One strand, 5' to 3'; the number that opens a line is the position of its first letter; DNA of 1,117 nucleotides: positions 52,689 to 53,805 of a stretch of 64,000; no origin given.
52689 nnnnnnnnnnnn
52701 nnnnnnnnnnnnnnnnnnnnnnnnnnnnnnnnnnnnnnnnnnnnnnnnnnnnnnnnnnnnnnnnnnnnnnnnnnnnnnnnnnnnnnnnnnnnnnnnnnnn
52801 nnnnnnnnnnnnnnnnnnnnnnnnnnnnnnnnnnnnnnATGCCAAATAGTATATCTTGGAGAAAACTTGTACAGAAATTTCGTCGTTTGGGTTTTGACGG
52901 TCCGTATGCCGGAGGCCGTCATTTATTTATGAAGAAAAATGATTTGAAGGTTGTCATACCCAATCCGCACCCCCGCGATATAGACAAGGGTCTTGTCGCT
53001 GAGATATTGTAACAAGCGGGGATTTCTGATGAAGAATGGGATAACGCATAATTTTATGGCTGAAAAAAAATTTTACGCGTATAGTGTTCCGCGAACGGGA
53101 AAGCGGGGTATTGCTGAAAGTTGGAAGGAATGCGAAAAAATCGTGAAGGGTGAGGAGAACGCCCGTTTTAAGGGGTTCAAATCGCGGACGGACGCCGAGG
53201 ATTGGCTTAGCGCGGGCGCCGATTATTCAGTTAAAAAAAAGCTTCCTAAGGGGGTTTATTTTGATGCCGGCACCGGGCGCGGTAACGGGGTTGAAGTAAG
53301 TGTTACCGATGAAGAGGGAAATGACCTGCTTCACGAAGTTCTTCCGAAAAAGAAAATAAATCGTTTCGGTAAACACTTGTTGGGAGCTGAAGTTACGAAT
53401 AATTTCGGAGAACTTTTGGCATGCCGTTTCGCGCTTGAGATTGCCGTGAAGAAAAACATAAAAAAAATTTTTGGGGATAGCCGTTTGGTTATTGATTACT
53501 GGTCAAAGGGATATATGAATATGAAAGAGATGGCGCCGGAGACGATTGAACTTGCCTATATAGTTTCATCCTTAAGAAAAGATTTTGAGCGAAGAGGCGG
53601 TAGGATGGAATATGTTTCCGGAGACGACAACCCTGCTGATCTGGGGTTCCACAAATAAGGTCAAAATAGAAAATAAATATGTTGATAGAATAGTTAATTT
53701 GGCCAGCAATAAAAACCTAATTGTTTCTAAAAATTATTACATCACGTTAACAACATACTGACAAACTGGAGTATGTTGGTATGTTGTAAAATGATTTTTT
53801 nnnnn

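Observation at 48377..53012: Type IIG RM enzyme translationally coupled to a split HipA-like kinase (HipT-like + HipS-like), bracketed by a duplicated RM 3' end and followed by hicBA: candidate new RM-linked kinase defense/abortive-infection module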

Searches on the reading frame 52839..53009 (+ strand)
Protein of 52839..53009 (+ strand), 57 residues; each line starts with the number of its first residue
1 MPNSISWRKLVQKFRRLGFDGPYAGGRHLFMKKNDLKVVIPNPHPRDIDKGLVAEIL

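Call 3: search_protein_families(library=pfam, proteins=[window:52839-53009:+], max_evalue=1)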
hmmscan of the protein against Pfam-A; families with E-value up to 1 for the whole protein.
window:52839-53009:+ (57 aa): 1 family
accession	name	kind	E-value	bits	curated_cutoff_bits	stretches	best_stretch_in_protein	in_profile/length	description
PF07927.17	HicA_toxin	-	5.7e-09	36.4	27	1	7-57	1-53/58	HicA toxin of bacterial toxin-antitoxin,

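Call 4: search_protein_families(library=ncbifam, proteins=[window:52839-53009:+], max_evalue=1)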
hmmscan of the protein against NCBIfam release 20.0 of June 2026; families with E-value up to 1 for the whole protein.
window:52839-53009:+ (57 aa): 0 families

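Call 5: search_protein_families(library=padloc, proteins=[window:52839-53009:+], max_evalue=1)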
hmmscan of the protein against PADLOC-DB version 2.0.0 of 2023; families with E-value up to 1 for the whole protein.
window:52839-53009:+ (57 aa): 0 families

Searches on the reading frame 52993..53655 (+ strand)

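Call 3: search_protein_families(library=pfam, proteins=[window:52993-53655:+], max_evalue=1)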
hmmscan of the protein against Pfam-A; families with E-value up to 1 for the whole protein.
window:52993-53655:+ (221 aa): 3 families
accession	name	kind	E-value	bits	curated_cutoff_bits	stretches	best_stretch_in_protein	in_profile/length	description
PF01693.22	Cauli_VI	-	8.3e-10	39.2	21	1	26-71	1-44/44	Ribonuclease H1 N-terminal domain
PF00075.30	RNase_H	-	0.03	14.9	25.8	1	123-172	30-77/141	RNase H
PF13456.12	RVT_3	-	0.04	14.3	21.6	1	130-181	34-87/123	Reverse transcriptase-like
